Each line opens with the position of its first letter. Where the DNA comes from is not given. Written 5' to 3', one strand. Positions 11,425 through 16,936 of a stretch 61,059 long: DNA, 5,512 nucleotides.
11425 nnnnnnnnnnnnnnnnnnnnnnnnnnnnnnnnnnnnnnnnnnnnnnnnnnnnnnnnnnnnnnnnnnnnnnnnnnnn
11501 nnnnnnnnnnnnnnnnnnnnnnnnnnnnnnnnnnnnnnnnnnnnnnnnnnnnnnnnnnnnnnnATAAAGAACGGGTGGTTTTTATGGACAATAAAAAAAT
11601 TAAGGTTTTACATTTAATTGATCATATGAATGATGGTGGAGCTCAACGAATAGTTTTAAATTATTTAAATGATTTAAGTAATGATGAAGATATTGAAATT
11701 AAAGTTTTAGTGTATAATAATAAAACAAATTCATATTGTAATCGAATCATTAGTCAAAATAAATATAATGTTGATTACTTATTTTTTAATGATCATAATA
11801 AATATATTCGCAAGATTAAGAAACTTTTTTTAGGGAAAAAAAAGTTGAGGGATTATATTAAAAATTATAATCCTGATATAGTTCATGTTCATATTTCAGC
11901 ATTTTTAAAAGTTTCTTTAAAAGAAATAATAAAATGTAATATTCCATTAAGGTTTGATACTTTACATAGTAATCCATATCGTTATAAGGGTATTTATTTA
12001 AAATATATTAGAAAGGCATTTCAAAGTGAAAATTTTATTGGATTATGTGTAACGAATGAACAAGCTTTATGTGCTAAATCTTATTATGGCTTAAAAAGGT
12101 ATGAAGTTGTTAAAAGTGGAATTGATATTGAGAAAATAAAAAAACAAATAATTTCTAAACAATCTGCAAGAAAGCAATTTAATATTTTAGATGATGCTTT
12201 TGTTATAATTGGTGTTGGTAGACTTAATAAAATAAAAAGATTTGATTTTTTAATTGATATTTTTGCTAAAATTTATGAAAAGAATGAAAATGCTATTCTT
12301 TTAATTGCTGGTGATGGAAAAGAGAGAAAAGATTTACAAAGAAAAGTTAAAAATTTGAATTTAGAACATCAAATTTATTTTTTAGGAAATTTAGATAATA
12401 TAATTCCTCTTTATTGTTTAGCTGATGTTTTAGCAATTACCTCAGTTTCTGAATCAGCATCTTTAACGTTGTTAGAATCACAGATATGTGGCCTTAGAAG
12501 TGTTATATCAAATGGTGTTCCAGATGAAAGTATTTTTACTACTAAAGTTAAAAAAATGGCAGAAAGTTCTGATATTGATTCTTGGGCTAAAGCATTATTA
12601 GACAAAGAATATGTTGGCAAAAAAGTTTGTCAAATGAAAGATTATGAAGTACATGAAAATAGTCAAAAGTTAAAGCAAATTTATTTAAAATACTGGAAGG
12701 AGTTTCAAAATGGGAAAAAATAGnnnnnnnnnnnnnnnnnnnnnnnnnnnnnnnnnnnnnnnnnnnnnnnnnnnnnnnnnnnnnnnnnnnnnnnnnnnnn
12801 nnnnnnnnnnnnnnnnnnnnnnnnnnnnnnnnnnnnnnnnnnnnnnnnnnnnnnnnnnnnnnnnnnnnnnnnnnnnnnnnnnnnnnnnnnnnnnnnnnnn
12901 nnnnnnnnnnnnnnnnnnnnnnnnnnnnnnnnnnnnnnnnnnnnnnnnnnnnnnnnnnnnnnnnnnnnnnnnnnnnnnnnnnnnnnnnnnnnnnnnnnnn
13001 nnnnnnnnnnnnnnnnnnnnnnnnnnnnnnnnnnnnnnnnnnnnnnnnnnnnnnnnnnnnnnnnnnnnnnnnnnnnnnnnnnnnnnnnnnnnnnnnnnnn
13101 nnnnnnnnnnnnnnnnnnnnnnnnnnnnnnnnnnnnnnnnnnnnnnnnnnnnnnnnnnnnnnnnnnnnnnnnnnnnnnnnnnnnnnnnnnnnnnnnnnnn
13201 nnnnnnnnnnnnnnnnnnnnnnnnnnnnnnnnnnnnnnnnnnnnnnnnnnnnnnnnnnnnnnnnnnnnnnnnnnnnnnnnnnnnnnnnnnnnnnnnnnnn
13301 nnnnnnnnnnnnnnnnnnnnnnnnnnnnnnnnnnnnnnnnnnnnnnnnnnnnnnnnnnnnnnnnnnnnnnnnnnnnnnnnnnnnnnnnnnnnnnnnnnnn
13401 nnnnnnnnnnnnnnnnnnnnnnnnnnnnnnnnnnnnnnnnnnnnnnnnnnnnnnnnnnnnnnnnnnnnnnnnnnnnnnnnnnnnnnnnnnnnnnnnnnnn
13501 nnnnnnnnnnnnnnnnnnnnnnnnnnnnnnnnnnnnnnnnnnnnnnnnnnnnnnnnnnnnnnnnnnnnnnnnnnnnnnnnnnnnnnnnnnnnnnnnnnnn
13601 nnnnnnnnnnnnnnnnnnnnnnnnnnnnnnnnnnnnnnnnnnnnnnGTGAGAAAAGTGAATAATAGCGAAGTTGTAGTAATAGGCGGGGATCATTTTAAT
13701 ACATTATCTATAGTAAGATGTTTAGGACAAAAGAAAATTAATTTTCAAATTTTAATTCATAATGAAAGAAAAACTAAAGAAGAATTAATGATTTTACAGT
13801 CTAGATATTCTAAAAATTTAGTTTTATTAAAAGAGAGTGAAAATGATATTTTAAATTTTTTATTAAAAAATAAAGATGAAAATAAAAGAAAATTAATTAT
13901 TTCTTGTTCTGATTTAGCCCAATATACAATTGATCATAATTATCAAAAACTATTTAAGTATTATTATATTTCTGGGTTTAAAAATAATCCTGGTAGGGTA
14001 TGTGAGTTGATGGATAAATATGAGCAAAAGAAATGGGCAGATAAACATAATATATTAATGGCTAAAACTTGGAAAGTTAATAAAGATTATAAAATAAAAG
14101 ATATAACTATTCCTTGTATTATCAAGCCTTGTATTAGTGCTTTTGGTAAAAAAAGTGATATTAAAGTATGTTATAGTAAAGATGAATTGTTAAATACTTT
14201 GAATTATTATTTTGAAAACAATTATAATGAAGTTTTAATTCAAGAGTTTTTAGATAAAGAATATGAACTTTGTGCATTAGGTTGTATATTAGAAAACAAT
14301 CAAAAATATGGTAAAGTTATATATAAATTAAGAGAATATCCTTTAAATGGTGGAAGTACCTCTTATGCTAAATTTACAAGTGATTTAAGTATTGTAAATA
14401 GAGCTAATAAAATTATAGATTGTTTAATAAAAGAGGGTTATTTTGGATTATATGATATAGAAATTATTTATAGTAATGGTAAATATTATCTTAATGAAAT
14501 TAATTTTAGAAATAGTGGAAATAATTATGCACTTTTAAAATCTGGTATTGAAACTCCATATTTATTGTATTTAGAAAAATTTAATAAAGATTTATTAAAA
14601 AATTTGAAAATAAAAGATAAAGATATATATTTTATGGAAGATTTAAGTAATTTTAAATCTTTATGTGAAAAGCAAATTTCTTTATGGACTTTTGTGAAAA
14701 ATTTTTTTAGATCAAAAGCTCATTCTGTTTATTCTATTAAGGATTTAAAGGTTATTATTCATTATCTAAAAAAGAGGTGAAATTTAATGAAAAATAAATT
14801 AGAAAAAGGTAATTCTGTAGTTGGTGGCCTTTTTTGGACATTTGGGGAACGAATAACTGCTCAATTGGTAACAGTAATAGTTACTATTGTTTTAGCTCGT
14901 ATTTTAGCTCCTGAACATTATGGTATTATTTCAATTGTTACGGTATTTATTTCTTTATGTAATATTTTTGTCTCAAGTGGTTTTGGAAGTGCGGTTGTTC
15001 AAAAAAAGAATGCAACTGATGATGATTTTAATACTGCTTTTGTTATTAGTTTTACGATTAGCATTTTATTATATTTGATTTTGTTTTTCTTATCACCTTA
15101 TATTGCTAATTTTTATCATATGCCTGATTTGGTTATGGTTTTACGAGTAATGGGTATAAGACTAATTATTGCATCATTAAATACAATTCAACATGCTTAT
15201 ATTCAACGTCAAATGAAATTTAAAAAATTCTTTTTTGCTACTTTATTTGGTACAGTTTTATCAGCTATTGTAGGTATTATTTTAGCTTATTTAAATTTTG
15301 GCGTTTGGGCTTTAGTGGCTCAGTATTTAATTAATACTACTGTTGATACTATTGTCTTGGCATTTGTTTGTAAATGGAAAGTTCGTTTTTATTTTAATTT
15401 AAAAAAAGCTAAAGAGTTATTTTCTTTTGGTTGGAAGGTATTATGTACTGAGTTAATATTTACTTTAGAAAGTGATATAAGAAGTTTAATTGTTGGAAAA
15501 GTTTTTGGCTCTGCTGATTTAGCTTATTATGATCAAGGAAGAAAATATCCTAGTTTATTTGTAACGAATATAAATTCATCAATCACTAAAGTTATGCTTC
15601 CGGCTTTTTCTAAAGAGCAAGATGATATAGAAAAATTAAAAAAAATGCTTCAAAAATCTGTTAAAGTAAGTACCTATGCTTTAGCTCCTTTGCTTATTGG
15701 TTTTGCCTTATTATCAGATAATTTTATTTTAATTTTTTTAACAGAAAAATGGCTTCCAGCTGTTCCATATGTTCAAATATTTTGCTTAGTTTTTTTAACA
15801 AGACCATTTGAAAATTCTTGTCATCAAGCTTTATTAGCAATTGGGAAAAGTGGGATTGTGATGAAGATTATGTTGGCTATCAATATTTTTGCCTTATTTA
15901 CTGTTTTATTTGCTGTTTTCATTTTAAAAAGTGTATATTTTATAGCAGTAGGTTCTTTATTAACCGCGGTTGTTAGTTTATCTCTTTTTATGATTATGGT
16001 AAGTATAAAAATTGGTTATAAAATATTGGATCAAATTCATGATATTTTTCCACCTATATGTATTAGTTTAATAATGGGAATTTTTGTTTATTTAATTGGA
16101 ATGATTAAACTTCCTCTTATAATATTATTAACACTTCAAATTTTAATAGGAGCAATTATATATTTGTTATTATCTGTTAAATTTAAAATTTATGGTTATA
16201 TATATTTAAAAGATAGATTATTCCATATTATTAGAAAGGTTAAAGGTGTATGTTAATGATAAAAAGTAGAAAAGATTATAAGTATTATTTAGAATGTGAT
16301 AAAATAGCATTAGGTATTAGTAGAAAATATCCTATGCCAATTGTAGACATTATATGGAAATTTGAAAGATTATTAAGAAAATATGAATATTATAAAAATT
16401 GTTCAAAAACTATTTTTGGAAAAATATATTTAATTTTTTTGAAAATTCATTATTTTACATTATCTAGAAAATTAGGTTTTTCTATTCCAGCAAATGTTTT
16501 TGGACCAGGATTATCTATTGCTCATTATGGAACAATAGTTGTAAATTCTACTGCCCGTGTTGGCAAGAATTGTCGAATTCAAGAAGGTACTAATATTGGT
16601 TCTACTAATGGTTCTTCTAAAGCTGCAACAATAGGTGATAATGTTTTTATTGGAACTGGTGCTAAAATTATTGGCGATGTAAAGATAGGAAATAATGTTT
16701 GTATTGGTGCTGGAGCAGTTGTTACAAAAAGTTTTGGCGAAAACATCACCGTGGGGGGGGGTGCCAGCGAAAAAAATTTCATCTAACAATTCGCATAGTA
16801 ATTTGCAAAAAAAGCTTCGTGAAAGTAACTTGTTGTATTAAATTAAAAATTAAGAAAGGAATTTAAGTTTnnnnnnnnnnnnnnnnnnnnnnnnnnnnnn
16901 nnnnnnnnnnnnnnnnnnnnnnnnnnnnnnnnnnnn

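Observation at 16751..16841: G9 homopolymer shifts the frame of the capsule O-acetyltransferase: candidate slipped-strand phase switch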

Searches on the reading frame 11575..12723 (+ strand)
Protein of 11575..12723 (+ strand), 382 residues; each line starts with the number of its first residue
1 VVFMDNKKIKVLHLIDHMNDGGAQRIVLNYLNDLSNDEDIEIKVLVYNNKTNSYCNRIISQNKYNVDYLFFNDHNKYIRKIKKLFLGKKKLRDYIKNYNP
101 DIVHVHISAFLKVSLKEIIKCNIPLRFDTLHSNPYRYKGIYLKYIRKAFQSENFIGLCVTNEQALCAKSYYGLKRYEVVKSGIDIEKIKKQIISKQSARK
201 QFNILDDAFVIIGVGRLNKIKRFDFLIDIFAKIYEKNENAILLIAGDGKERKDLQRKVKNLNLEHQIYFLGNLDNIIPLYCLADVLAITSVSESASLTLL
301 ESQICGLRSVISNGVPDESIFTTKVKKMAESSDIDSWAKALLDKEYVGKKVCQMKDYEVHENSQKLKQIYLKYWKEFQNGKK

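Call 19: search_protein_families(library=pfam, proteins=[window:11575-12723:+], max_evalue=0.0001)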
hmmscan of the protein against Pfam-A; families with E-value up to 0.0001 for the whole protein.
window:11575-12723:+ (382 aa): 3 families
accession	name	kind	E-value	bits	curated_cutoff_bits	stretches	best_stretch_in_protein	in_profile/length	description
PF00534.26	Glycos_transf_1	-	8e-24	84.5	26.4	1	195-341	2-152/172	Glycosyl transferases group 1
PF13692.12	Glyco_trans_1_4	-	6.3e-21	75.6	27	1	209-342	2-137/142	Glycosyl transferases group 1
PF13439.12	Glyco_transf_4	-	5.1e-08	33.6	28.5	1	21-187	2-170/170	Glycosyltransferase Family 4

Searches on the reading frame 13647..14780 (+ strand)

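Call 20: search_protein_families(library=pfam, proteins=[window:13647-14780:+], max_evalue=0.0001)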
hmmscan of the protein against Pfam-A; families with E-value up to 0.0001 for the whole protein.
window:13647-14780:+ (377 aa): 0 families

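Call 46: search_protein_families(library=ncbifam, proteins=[window:13647-14780:+], max_evalue=0.001)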
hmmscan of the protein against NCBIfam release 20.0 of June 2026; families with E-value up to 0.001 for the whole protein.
window:13647-14780:+ (377 aa): 6 families
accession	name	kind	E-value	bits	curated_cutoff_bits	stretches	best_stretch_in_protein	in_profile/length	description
NF009402.0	PRK12767.1-1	equivalog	1e-13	50.8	218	1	8-304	4-291/329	carbamoyl phosphate synthase-like protein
NF009406.0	PRK12767.1-5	equivalog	9.9e-11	41.3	271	1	118-309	107-291/327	carbamoyl phosphate synthase-like protein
NF004679.0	PRK06019.1-5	equivalog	3.3e-06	26.2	326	1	76-288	51-267/376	5-(carboxyamino)imidazole ribonucleotide synthase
NF053643.1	Ddl_archaea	equivalog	7.7e-06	25.1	500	1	122-295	105-278/367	putative pseudomurein biosynthesis ATP-grasp protein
TIGR01205.1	D_ala_D_alaTIGR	subfamily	1.8e-05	23.9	245.65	1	122-221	105-207/318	D-alanine--D-alanine ligase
NF006766.0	PRK09288.1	equivalog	6.1e-05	22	339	1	149-288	144-284/396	formate-dependent phosphoribosylglycinamide formyltransferase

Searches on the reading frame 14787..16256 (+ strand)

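Call 20: search_protein_families(library=pfam, proteins=[window:14787-16256:+], max_evalue=0.0001)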
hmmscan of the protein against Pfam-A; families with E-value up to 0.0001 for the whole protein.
window:14787-16256:+ (489 aa): 2 families
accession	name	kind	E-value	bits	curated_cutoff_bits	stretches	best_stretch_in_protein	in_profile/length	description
PF13440.11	Polysacc_synt_3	-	3.4e-96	322.4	23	1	35-327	1-293/293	Polysaccharide biosynthesis protein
PF01943.22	Polysacc_synt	-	2.9e-34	119.2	28.2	1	14-276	4-272/274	Polysaccharide biosynthesis protein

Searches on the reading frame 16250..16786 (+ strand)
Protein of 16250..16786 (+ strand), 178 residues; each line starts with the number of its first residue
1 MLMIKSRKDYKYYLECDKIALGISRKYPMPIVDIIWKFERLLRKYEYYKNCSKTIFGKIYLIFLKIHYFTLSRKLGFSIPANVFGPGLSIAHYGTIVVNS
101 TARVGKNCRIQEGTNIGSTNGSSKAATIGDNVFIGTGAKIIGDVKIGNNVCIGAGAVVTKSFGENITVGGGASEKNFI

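Call 4: search_protein_families(library=pfam, proteins=[window:16250-16786:+], max_evalue=0.01)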
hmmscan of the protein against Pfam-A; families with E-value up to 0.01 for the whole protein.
window:16250-16786:+ (178 aa): 4 families
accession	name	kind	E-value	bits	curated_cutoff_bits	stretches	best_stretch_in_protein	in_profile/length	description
PF00132.30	Hexapep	-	3.3e-12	46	27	1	126-160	2-36/36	Bacterial transferase hexapeptide (six repeats)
PF14602.12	Hexapep_2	-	1.3e-05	25.2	27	1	127-160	3-34/34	Hexapeptide repeat of succinyl-transferase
PF25084.1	LbH_EIF2B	-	0.00023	21.6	54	1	95-169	9-82/105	EIF2B subunit epsilon LbH domain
PF25087.1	GMPPB_C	-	0.0039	17.3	39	0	130-160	3-33/110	GMPPB C-terminal domain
